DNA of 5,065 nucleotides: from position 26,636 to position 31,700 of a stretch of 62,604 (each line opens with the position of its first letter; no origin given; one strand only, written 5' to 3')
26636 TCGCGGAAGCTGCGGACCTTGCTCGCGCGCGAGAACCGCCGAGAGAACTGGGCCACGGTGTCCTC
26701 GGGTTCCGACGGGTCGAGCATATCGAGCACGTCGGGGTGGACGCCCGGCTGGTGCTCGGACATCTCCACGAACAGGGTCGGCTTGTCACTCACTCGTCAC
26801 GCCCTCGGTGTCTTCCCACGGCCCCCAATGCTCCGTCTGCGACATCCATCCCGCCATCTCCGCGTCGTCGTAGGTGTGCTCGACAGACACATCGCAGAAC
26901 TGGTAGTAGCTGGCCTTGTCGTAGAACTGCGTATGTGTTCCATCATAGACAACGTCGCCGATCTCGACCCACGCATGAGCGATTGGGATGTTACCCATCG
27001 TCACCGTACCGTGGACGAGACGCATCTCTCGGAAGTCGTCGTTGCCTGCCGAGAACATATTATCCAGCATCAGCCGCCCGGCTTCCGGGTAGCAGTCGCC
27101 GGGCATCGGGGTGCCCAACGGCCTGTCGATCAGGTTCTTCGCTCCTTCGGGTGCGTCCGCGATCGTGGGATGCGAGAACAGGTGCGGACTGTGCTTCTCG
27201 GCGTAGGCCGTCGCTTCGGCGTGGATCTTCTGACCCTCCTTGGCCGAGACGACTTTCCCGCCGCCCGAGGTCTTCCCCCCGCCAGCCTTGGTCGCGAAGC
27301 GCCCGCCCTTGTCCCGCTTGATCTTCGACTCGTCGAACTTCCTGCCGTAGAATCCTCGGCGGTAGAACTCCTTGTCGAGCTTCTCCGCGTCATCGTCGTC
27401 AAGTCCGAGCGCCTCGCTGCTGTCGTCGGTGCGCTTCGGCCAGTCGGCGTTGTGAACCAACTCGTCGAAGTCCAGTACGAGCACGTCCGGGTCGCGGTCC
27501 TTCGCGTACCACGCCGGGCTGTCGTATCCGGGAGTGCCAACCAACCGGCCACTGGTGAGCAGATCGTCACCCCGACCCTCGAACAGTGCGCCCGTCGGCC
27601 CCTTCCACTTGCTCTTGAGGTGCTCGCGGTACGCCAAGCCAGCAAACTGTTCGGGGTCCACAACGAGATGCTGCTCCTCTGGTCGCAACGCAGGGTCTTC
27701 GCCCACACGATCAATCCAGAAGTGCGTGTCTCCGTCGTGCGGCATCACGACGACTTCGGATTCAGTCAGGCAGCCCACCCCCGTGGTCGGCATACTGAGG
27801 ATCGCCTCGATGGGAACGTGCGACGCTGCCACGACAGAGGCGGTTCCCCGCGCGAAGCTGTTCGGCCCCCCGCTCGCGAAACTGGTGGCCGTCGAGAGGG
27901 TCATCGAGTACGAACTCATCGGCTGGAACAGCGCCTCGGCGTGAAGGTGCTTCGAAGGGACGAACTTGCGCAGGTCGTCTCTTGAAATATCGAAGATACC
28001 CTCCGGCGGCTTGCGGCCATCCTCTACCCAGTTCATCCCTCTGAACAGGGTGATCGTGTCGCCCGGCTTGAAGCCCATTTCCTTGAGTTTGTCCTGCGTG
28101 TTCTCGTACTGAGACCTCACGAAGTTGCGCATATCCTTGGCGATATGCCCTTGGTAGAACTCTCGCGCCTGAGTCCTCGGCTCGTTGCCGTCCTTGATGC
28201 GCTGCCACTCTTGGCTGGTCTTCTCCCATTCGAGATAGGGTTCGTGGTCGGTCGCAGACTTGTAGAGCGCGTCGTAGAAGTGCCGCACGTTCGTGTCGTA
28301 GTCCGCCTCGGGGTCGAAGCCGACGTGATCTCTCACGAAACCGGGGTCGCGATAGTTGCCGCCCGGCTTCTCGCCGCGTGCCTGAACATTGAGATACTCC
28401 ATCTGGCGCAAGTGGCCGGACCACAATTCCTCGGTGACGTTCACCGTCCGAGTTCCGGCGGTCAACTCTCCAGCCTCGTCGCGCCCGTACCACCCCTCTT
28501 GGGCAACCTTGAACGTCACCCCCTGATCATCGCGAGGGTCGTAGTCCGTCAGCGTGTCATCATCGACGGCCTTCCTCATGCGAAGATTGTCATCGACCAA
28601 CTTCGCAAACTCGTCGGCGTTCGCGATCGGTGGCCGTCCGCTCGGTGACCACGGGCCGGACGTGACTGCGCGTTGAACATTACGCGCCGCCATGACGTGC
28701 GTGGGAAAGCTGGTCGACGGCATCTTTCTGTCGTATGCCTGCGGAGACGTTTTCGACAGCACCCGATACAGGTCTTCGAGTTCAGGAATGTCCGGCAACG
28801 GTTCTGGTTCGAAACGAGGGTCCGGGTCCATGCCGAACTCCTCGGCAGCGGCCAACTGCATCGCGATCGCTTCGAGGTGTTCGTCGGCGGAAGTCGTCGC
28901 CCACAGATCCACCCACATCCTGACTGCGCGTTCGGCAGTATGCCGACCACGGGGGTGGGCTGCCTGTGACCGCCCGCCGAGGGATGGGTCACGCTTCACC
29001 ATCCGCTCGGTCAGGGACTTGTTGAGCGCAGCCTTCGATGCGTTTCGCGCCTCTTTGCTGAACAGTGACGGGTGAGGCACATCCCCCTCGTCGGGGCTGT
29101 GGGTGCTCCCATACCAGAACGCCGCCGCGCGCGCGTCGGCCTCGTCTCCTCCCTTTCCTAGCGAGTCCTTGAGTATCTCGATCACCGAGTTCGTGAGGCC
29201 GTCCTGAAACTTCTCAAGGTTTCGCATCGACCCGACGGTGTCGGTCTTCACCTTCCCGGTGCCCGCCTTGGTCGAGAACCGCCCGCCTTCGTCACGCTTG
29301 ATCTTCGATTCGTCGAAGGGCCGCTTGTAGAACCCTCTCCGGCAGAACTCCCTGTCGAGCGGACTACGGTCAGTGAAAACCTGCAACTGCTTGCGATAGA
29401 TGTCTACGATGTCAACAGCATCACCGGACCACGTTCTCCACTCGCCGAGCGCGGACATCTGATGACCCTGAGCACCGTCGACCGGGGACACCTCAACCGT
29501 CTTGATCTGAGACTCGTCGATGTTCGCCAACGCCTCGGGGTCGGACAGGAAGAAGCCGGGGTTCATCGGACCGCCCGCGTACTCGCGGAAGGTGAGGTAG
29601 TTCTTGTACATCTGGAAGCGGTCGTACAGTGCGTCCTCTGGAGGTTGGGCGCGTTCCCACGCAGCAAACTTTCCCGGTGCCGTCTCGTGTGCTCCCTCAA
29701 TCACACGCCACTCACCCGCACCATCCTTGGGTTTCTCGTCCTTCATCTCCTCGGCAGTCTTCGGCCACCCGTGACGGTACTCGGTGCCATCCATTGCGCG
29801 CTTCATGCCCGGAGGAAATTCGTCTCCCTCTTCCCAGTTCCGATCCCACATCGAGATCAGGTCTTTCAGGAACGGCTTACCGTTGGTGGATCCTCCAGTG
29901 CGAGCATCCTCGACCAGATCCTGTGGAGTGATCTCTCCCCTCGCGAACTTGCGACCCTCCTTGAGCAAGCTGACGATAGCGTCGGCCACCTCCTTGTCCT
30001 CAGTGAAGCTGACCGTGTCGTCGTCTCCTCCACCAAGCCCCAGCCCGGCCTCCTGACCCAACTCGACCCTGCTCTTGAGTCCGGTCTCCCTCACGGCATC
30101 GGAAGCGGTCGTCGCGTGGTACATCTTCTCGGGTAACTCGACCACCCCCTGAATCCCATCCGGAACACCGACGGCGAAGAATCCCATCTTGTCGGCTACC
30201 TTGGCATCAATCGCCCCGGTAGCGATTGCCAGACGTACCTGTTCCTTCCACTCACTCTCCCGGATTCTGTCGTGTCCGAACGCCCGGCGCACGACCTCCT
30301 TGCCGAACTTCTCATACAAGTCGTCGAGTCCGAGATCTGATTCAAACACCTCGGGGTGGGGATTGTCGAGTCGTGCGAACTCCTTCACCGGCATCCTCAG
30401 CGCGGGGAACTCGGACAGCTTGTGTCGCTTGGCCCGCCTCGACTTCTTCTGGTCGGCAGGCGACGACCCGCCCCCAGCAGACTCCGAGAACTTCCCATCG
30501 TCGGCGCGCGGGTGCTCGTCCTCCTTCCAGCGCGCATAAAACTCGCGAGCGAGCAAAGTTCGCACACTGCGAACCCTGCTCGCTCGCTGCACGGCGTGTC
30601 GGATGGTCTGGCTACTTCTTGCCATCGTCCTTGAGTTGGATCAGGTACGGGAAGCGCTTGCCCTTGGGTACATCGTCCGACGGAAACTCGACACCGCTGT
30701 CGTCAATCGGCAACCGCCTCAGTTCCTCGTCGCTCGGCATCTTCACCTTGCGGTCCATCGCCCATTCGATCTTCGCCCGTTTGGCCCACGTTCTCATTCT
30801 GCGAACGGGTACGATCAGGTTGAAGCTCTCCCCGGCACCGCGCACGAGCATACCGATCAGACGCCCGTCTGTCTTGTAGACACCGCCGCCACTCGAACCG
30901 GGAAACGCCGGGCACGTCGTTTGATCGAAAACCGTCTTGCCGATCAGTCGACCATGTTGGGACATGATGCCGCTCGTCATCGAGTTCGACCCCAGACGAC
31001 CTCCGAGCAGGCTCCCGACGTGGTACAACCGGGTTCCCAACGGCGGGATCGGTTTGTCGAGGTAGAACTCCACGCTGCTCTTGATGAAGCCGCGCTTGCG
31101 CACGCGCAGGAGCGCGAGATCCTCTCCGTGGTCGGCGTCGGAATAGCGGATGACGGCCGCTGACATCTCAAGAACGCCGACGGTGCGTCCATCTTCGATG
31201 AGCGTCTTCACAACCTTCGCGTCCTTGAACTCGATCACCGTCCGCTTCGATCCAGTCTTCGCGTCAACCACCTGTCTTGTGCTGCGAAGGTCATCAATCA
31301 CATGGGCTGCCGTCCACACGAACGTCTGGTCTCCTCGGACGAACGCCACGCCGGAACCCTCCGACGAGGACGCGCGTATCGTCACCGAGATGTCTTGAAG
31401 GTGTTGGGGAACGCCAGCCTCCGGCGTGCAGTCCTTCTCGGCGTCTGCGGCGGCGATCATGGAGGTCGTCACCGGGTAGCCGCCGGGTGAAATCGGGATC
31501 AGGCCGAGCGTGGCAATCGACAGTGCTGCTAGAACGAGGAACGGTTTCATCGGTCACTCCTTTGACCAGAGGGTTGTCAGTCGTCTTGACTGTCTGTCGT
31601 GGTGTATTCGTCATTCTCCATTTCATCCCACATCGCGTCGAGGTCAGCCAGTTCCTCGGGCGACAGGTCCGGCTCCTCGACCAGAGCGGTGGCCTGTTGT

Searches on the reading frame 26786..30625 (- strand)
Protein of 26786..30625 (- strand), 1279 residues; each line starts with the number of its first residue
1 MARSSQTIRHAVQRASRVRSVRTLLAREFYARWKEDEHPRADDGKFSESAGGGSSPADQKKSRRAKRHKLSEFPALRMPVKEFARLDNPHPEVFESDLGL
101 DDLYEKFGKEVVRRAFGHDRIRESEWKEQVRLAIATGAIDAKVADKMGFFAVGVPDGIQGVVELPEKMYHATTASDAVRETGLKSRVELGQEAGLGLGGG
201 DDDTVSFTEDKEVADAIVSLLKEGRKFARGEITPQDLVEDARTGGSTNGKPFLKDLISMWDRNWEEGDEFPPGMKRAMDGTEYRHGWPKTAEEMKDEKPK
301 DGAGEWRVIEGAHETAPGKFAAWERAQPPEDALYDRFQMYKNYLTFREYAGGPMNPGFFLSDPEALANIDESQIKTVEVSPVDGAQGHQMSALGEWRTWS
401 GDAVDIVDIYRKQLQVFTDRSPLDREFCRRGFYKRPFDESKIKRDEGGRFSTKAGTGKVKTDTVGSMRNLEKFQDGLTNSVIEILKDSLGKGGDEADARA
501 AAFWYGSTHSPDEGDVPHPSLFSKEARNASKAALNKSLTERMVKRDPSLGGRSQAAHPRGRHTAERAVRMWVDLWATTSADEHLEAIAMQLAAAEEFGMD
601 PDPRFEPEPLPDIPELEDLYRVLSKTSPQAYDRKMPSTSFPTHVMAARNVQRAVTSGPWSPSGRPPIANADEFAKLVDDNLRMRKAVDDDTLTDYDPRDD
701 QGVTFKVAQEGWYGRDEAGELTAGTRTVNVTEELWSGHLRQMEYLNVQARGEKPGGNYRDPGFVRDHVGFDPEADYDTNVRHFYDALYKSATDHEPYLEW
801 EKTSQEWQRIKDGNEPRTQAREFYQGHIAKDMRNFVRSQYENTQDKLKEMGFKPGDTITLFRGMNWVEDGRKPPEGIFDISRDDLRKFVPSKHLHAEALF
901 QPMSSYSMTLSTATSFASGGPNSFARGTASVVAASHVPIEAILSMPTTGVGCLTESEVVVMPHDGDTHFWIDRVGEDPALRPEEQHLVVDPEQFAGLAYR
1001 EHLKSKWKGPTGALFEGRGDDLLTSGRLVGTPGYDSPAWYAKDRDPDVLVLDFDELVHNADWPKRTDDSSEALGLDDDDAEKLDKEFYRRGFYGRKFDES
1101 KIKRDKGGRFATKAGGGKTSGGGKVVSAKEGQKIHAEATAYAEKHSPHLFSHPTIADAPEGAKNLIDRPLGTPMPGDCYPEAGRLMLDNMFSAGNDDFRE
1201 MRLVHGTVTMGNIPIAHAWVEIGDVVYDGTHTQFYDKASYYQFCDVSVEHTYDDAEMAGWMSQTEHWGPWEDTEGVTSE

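Call 27: search_protein_families(library=pfam, proteins=[window:26786-30625:-], max_evalue=0.01)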
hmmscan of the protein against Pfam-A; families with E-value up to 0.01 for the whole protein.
window:26786-30625:- (1279 aa): 1 family
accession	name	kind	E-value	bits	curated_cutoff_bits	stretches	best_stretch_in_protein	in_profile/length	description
PF00552.27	IN_DBD_C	-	0.0013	18.4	21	1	999-1020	3-24/45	Integrase DNA binding domain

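Call 66: search_protein_families(library=phrogs, proteins=[window:26786-30625:-], max_evalue=0.001)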
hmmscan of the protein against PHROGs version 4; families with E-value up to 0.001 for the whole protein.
window:26786-30625:- (1279 aa): 0 families

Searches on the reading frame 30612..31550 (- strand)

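Call 27: search_protein_families(library=pfam, proteins=[window:30612-31550:-], max_evalue=0.01)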
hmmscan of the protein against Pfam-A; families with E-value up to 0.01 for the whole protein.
window:30612-31550:- (312 aa): 2 families
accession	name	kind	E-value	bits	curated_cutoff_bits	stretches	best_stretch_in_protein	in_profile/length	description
PF13365.12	Trypsin_2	-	4.1e-15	57.2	27.6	1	65-234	1-144/144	Trypsin-like peptidase domain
PF00089.32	Trypsin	-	8.4e-05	22.9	20.6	1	53-242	13-202/220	Trypsin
